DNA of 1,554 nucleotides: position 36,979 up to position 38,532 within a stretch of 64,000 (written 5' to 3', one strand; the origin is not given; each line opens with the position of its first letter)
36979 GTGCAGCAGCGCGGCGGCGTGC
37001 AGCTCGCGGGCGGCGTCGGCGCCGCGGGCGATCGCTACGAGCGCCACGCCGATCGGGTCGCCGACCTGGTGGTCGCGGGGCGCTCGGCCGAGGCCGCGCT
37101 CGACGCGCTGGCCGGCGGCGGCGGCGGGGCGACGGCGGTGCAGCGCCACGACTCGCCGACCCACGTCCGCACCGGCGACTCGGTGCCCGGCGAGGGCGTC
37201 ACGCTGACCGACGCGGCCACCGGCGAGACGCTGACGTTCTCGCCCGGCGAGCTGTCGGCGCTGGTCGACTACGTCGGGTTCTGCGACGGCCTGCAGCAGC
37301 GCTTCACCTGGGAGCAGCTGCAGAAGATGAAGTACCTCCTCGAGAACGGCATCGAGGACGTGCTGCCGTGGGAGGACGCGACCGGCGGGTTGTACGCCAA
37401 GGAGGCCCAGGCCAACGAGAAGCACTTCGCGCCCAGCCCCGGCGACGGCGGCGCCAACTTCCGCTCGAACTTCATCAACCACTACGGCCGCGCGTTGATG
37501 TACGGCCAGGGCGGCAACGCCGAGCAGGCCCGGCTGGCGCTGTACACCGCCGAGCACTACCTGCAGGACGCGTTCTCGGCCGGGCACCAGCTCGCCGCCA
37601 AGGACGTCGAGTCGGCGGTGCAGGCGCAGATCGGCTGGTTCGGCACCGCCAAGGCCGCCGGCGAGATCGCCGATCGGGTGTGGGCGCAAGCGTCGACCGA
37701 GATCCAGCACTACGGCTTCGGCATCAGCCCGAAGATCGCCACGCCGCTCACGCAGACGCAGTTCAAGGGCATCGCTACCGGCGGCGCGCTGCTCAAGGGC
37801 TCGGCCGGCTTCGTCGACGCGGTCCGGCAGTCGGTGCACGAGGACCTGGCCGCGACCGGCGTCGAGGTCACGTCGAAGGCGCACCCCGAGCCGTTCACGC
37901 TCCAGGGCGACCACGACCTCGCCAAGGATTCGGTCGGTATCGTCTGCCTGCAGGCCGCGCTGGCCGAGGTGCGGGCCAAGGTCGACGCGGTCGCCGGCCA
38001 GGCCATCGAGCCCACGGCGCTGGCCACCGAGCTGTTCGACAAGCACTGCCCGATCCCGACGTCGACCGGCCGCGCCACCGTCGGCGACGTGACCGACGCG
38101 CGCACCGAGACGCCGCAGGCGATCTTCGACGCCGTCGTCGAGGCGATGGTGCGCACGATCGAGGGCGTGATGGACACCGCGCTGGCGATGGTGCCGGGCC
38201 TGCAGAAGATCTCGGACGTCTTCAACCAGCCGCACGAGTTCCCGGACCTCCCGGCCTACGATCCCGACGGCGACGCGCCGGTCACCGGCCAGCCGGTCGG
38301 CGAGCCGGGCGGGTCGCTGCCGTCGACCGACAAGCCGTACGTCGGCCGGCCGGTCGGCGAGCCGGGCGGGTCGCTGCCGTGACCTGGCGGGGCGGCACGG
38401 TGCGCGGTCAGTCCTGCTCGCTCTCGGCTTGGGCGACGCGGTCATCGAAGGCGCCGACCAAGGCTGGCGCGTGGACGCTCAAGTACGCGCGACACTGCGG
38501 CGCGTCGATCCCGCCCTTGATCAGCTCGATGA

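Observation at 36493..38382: DUF4157 (HExxH-like '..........') protein fused to a zinc-phospholipase-C/P1-nuclease-like domain: candidate secreted toxin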

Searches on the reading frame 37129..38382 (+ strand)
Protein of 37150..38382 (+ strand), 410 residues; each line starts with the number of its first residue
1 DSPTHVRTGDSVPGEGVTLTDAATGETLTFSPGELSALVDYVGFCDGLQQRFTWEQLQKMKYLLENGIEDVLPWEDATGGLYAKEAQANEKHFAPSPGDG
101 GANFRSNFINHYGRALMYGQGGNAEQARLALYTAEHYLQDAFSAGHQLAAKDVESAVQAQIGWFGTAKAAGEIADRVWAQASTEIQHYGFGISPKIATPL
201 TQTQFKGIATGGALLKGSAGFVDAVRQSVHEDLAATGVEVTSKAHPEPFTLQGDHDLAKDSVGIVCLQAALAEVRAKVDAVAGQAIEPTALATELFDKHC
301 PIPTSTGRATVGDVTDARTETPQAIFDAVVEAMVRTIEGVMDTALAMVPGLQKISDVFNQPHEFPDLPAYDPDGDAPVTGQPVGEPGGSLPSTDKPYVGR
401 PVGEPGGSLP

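Call 6: find_homologous_proteins(query=window:37150-38382:+, max_evalue=0.001)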
Query window:37150-38382:+ (410 aa): 31 proteins with E <= 0.001 among 8000 candidates.
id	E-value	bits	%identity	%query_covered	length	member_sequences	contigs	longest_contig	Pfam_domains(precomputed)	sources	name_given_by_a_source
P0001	9.9e-273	922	100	100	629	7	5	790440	PF13699.12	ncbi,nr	ncbi:MAG: DUF4157 domain-containing protein [Myxococcales bacterium]|nr:DUF4157 domain-containing pr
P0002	2.6e-256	868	94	100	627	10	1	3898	PF13699.12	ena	-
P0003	1.7e-246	836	91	100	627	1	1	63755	PF13699.12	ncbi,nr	ncbi:MAG: DUF4157 domain-containing protein [Myxococcales bacterium]|nr:DUF4157 domain-containing pr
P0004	1.9e-133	464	57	100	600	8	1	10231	PF13699.12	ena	-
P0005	6.1e-120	419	55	95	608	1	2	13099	PF13699.12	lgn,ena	-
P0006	2.9e-108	381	99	42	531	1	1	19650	PF13699.12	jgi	jgi:hypothetical protein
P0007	2.9e-88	315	45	93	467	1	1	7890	-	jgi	jgi:hypothetical protein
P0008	6.6e-87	310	46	91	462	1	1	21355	-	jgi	jgi:hypothetical protein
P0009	1.4e-86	309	45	100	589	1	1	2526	PF13699.12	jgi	-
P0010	3.9e-84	301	46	91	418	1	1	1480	-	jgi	jgi:hypothetical protein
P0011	5.4e-83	298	45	91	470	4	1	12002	-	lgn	-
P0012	5.3e-79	284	42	91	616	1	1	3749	PF13699.12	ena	-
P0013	1.8e-75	273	44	91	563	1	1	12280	PF13699.12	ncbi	-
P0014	5.2e-74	268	78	41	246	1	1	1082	PF01964.25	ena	-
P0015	5.5e-71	258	43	79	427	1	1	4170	-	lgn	-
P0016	9.1e-69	251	42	91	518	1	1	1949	PF13699.12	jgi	jgi:hypothetical protein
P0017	7.9e-68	248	42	95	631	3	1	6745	PF13699.12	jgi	-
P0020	5.5e-66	242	40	95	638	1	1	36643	PF13699.12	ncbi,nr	ncbi:MAG: DUF4157 domain-containing protein [Deltaproteobacteria bacterium]|nr:DUF4157 domain-contai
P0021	7.2e-63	231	41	83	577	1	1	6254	PF13699.12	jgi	jgi:hypothetical protein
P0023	3.2e-51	193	37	94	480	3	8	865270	-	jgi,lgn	jgi:hypothetical protein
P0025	5.1e-43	166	36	90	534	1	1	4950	PF13699.12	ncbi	-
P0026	3.6e-32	130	33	83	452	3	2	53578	-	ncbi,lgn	-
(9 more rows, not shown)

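Call 16: search_solved_structures(query=A2, max_evalue=10, show_alignments=3)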
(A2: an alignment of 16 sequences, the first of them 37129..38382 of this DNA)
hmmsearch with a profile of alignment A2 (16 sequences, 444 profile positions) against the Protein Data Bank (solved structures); distinct sequences matched with E-value up to 10: 18.
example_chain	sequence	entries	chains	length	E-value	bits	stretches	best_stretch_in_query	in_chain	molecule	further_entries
8ylf_A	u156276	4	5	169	0.12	14.7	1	354-396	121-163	MarR family transcriptional regulator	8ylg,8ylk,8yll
3cdh_A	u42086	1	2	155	0.26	13.5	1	336-396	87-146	Transcriptional regulator, MarR family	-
8ihj_R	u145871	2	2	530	0.64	12.3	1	146-191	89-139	Soluble cytochrome b562,Hydroxycarboxylic acid receptor 3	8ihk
8ihb_R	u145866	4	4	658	0.78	12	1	146-191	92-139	Soluble cytochrome b562,Hydroxycarboxylic acid receptor 2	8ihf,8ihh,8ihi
5eka_A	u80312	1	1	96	0.85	11.9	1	357-428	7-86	DNA-binding protein HU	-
4v4v_AE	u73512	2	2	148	0.91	11.8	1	310-386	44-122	30S ribosomal subunit protein S5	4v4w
6nqb_E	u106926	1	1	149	0.92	11.8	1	310-386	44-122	30S ribosomal protein S5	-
2ykr_E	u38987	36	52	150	0.93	11.7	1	310-386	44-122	30S RIBOSOMAL PROTEIN S5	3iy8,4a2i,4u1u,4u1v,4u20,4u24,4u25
4v6y_AE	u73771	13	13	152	0.96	11.7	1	310-386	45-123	30S ribosomal protein S5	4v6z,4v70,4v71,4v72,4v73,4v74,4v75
4ybb_AE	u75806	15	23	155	0.96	11.7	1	310-386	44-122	30S ribosomal protein S5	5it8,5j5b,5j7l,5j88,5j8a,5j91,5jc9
6hrm_j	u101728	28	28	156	0.97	11.7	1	310-386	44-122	30S ribosomal protein S5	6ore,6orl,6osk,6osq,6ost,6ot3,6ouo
23wi_e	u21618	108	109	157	0.98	11.7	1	310-386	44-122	Small ribosomal subunit protein uS5 | 30S ribosomal protein S5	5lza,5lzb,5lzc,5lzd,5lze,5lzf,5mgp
7o5h_E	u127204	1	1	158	0.99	11.7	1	310-386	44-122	30S ribosomal protein S5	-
6m10_A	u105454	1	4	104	1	11.6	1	332-407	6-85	Putative Fis-like DNA-binding protein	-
7qg8_4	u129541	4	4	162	1.1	11.6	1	310-386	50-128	30S ribosomal protein S5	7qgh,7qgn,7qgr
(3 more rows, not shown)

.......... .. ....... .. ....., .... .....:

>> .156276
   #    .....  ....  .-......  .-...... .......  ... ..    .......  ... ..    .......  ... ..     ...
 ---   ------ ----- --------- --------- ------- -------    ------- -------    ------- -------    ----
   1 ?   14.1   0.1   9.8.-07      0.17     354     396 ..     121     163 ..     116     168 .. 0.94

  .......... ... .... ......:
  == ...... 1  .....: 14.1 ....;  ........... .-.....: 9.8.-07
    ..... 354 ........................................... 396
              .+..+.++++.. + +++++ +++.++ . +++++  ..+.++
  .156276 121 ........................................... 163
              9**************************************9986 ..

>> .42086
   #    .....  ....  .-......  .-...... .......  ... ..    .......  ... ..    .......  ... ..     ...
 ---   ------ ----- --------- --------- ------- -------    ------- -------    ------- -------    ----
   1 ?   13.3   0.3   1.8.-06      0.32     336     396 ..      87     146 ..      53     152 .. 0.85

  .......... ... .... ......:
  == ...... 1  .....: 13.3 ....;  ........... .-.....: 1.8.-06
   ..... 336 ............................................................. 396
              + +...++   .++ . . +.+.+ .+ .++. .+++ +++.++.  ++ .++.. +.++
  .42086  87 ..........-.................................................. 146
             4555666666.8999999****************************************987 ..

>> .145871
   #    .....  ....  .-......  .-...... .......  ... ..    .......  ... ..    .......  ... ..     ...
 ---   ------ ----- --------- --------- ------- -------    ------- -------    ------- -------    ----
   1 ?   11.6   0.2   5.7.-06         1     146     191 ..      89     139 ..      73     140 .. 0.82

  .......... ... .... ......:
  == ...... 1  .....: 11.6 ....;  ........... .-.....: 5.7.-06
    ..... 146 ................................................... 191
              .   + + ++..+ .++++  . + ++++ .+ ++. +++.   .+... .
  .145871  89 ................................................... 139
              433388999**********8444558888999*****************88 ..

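Call 24: predict_structure(alignment_id=A2)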
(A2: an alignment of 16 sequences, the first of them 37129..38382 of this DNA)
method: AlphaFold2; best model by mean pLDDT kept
length: 417 residues; sequences in the alignment: 16
mean_pLDDT: 83.8   pTM: 0.79
mean pLDDT of the five models: 83.8, 83.6, 82.8, 81.9, 81.6
residues with pLDDT >= 90: 243; 70-90: 104; 50-70: 15; < 50: 55
segments of 3 or more residues with pLDDT < 50: 1-5, 364-379, 383-393, 395-417
pLDDT, mean of each block of 10 residues (from residue 1): 56 93 96 97 94 92 97 87 86 81 77 97 96 97 96 92 84 83 95 88 87 91 84 92 96 96 83 97 92 94 97 97 94 93 84 86 49 45 43 43 40 40
secondary structure, 60 per line:
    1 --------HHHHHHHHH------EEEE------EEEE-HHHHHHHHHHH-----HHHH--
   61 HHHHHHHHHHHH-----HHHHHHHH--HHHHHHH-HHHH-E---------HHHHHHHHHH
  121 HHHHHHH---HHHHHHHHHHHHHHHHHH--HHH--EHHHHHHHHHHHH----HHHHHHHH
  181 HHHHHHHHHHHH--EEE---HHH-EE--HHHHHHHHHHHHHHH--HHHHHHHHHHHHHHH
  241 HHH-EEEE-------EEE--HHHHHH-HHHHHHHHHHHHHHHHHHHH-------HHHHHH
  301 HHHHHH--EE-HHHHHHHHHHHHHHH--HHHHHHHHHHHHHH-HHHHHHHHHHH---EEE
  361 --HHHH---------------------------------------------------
elements in order: H9-17 E24-27 E34-37 H39-49 H55-58 H61-72 H78-85 H88-94 H96-99 H111-127 H131-148 H157-168 H173-192 E195-197 H209-223 H226-243 E245-248 E256-258 H261-266 H268-287 H295-306 H312-326 H329-342 H344-354 E358-360 H363-366

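Call 27: search_protein_representatives(alignment_id=A2)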
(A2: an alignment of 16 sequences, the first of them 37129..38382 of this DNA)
Query: 16 sequences, 444 profile positions. Proteins with E-value up to 0.001 (for the whole library): 1650; up to 1e-10: 645; up to 1e-30: 261. The best 150 are listed.
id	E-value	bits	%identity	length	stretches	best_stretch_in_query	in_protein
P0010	5.2e-162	556.4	-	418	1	2-437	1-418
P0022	2.1e-161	554.4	-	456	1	1-440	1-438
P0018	3.0e-159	547.4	-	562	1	5-438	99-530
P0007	7.3e-154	529.6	-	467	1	3-444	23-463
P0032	3.0e-134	464.9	-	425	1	13-416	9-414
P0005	2.0e-129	449.0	-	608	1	28-437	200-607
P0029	8.0e-129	447.1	-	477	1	8-405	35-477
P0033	1.1e-126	440.1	-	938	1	24-434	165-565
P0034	6.0e-124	431.0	-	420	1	13-410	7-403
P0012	1.1e-122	426.9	-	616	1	38-429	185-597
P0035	4.6e-122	424.8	-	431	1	20-425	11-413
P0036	7.3e-121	420.8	-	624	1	23-437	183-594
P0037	8.2e-120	417.4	-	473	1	3-428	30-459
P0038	8.9e-119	413.9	-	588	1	35-406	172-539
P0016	4.0e-117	408.5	-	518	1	37-437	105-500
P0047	1.0e-91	324.7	-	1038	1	7-434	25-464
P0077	9.0e-56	206.3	-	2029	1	27-401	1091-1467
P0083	5.0e-53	197.3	-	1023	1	59-397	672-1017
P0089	7.0e-51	190.2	-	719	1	42-397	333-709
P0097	3.2e-50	188.0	-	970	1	17-407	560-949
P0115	2.3e-48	181.9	-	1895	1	16-396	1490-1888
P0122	1.3e-46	176.1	-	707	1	28-404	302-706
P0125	2.1e-46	175.4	-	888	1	38-397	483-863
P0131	1.1e-45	173.0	-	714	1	38-396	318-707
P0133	1.2e-45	172.9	-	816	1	41-397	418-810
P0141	2.5e-44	168.6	-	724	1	43-382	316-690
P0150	1.1e-43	166.5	-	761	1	39-375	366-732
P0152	1.9e-43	165.7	-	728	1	31-393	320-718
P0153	2.1e-43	165.5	-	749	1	28-396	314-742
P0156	2.4e-43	165.4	-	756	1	30-396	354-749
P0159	5.0e-43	164.3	-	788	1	32-398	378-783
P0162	5.9e-43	164.1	-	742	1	33-396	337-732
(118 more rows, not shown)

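Call 28: fold_search(model_id=the predicted structure, library=pdb)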
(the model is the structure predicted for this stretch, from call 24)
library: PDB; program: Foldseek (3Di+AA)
matches with E <= 10: 363; with E <= 0.001: 0
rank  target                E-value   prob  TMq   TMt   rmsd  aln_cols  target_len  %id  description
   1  2wxt                  1.5e-02  0.75  0.16  0.18  18.7       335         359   10  Clostridium perfringens alpha-toxin strain NCTC8237 (released 2009-11-17)
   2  1ca1                  1.5e-02  0.72  0.15  0.17  20.4       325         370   11  ALPHA-TOXIN FROM CLOSTRIDIUM PERFRINGENS (released 1999-05-04)
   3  2wxu                  1.8e-02  0.66  0.14  0.16  19.1       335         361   10  Clostridium perfringens alpha-toxin strain NCTC8237 mutant T74I (released 2009-11-17)
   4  2wy6_B                3.5e-02  0.63  0.17  0.19  19.6       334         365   14  Clostridium perfringens alpha-toxin strain NCTC8237 mutant T74I (released 2009-11-24)
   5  2wy6_A                3.5e-02  0.57  0.15  0.17  20.3       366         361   10  Clostridium perfringens alpha-toxin strain NCTC8237 mutant T74I (released 2009-11-24)
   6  2fgn                  3.7e-02  0.54  0.16  0.23  20.3       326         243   11  Structural Studies Examining the Substrate Specificity Profiles of PC-PLCBc Protein Variants (released 2006-03-28)
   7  1ah7                  4.2e-02  0.51  0.14  0.23  22.6       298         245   13  PHOSPHOLIPASE C FROM BACILLUS CEREUS (released 1997-12-10)
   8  1kho_A                4.4e-02  0.60  0.16  0.18  20.9       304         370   10  Crystal Structure Analysis of Clostridium perfringens alpha-Toxin Isolated from Avian Strain SWCP (released 2002-06-19)
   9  2wy6_C                4.8e-02  0.54  0.16  0.18  21.9       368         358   10  Clostridium perfringens alpha-toxin strain NCTC8237 mutant T74I (released 2009-11-24)
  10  1olp_D                5.6e-02  0.47  0.15  0.17  16.6       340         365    9  Alpha Toxin from Clostridium Absonum (released 2003-10-23)
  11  1olp_A                6.4e-02  0.51  0.16  0.17  16.1       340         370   10  Alpha Toxin from Clostridium Absonum (released 2003-10-23)
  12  2huc                  6.7e-02  0.44  0.15  0.24  20.2       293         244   10  Structural Studies Examining the Substrate Specificity Profiles of PC-PLCBc Protein Variants (released 2006-08-08)
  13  1qm6_A                7.3e-02  0.33  0.14  0.16  22.9       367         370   10  Closed form of Clostridium perfringens alpha-toxin strain NCTC8237 (released 1999-09-27)
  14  1p5x                  7.7e-02  0.38  0.14  0.22  22.9       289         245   13  STRUCTURE OF THE D55N MUTANT OF PHOSPHOLIPASE C FROM BACILLUS CEREUS (released 2003-09-30)
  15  2ffz                  1.0e-01  0.35  0.15  0.23  20.5       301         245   13  Structural Studies Examining the Substrate Specificity Profiles of PC-PLCBc Protein Variants (released 2006-03-28)
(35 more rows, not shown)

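Call 32: search_protein_families(library=pfam, proteins=[P0115, P0077, P0083, P0047, P0033, P0097, P0125, P0133], max_evalue=0.001)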
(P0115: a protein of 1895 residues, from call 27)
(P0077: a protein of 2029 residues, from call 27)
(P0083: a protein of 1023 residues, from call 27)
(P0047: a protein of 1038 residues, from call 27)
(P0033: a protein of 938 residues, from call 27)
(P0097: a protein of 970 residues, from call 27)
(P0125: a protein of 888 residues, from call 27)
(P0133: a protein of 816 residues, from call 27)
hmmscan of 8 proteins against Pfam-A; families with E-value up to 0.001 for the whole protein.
P0115 (1895 aa): 1 family
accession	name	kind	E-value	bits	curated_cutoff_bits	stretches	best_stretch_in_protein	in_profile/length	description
PF13699.11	eCIS_core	-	2.8e-24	85.5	22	1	930-1004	4-78/79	eCIS core domain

P0077 (2029 aa): 1 family
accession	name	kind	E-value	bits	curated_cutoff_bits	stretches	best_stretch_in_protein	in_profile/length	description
PF13699.11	eCIS_core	-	8e-25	87.3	22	1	898-972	4-78/79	eCIS core domain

P0083 (1023 aa): 2 families
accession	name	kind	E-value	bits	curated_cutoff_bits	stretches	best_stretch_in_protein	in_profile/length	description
PF13699.11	eCIS_core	-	3.8e-31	107.5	22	1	409-485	1-77/79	eCIS core domain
PF01476.26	LysM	-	1e-06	29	20.9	0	597-622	2-27/43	LysM domain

P0047 (1038 aa): 0 families

P0033 (938 aa): 1 family
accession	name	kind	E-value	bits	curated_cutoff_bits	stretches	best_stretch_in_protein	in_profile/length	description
PF13699.11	eCIS_core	-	1.3e-08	35.3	22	1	73-133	12-78/79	eCIS core domain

P0097 (970 aa): 1 family
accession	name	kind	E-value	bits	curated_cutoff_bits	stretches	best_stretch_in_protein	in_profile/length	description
PF13699.11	eCIS_core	-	2.7e-33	114.4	22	1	493-569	1-77/79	eCIS core domain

P0125 (888 aa): 1 family
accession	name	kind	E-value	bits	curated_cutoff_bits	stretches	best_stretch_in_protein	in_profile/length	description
PF13699.11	eCIS_core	-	6.7e-28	97.1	22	1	398-470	2-77/79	eCIS core domain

P0133 (816 aa): 1 family
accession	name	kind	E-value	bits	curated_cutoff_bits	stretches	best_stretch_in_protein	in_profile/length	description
PF12385.14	Peptidase_C70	-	1.1e-28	100.4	19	1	182-330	4-138/141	Papain-like cysteine protease AvrRpt2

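Call 44: find_encoding_contigs(protein=P0020, flank=10000, max_places=2)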
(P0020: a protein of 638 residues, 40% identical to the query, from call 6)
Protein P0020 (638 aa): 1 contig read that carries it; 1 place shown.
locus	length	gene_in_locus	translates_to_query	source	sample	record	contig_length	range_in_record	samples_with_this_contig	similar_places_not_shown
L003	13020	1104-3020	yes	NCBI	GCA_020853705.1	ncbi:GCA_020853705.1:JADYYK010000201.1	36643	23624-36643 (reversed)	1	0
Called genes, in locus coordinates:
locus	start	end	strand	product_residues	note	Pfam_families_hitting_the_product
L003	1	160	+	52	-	?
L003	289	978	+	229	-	-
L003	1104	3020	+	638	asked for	PF13699:eCIS_core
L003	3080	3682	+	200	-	-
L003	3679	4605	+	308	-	PF12146:Hydrolase_4, PF00561:Abhydrolase_1, PF12697:Abhydrolase_6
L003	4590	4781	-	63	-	-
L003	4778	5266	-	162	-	PF14760:Rnk_N, PF01272:GreA_GreB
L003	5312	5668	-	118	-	-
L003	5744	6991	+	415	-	PF00753:Lactamase_B, PF14863:Alkyl_sulf_dimr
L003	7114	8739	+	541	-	PF03150:CCP_MauG, PF00034:Cytochrom_C (faint)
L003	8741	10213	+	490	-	-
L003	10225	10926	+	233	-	PF13620:CarboxypepD_reg (weak), PF14686:fn3_3 (weak)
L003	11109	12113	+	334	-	-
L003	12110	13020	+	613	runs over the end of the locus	PF14827:dCache_3 (faint), PF00672:HAMP, PF07228:SpoIIE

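Call 45: find_encoding_contigs(protein=P0023, flank=10000, max_places=2)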
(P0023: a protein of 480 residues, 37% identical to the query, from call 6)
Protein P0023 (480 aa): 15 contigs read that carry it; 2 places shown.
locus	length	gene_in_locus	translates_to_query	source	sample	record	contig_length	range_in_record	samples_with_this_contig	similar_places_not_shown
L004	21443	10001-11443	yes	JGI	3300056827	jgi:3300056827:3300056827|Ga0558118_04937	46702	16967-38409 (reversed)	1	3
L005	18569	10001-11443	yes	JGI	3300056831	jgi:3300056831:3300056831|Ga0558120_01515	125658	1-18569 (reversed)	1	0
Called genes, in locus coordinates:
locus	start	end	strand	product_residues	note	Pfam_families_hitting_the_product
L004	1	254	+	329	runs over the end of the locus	PF01381:HTH_3 (faint), PF13560:HTH_31 (weak), PF14394:DUF4423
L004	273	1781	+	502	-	PF09587:PGA_cap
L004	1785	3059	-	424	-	PF10604:Polyketide_cyc2 (weak), PF01522:Polysacc_deac_1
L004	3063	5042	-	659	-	PF01839:FG-GAP (faint), PF13517:FG-GAP_3 (faint)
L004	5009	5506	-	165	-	PF12850:Metallophos_2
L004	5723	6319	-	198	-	PF10604:Polyketide_cyc2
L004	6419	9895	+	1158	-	PF01869:BcrAD_BadFG, PF09989:DUF2229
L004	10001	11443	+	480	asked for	-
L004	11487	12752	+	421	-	-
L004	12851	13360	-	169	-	-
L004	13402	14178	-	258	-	PF13279:4HBT_2 (faint), PF03061:4HBT (faint)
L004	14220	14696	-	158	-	-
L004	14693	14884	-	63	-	-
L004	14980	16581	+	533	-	-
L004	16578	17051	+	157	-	-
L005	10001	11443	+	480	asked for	-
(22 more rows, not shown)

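Call 46: find_encoding_contigs(protein=P0026, flank=10000, max_places=2)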
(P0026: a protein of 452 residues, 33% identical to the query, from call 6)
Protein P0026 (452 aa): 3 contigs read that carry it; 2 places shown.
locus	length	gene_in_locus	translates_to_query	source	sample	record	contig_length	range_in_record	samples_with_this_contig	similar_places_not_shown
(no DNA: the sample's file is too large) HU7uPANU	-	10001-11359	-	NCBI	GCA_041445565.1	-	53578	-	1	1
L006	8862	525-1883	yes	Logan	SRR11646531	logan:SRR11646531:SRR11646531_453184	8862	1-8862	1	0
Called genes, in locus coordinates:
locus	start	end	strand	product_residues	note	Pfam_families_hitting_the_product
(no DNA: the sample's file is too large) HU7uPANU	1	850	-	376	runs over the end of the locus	PF02415:Chlam_PMP (faint), PF13229:Beta_helix (faint)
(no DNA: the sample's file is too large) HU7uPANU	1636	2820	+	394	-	PF07690:MFS_1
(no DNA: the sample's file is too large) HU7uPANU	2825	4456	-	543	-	-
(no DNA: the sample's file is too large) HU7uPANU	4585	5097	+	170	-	-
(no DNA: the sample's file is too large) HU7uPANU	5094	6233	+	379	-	-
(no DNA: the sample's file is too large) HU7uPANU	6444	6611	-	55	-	-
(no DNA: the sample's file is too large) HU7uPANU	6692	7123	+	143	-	-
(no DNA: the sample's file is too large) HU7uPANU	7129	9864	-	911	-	PF00069:Pkinase, PF07714:PK_Tyr_Ser-Thr, PF13191:AAA_16 (weak)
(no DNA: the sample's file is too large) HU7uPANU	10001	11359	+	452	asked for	-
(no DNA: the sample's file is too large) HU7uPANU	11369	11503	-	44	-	-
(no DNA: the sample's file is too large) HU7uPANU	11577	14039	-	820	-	-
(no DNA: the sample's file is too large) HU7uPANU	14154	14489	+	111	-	PF12840:HTH_20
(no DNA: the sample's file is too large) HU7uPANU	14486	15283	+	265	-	PF10604:Polyketide_cyc2, PF08327:AHSA1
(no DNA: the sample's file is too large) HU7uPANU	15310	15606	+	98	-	PF01872:RibD_C (weak)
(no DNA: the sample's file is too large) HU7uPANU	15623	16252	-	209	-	-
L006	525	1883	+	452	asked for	-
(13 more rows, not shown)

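Call 50: find_encoding_contigs(protein=P0097, flank=10000, max_places=2)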
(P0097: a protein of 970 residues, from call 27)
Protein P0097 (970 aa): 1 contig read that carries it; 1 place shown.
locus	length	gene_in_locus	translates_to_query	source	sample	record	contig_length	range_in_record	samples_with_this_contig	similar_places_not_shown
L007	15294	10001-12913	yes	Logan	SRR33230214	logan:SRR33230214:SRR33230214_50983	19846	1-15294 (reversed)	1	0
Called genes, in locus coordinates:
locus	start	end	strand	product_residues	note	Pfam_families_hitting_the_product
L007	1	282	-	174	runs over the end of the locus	PF06841:Phage_T4_gp19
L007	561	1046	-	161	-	PF06841:Phage_T4_gp19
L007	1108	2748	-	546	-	PF04984:Phage_sheath_1, PF17482:Phage_sheath_1C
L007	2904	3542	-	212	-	PF14065:Pvc16_N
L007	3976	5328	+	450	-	PF02518:HATPase_c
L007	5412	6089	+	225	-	PF00072:Response_reg, PF00196:GerE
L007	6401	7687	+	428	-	PF14065:Pvc16_N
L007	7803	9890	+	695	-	PF22977:WHD, PF00004:AAA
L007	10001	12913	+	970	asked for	PF13699:eCIS_core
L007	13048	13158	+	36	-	-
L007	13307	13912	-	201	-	-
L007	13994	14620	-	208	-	PF05685:Uma2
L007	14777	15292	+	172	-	?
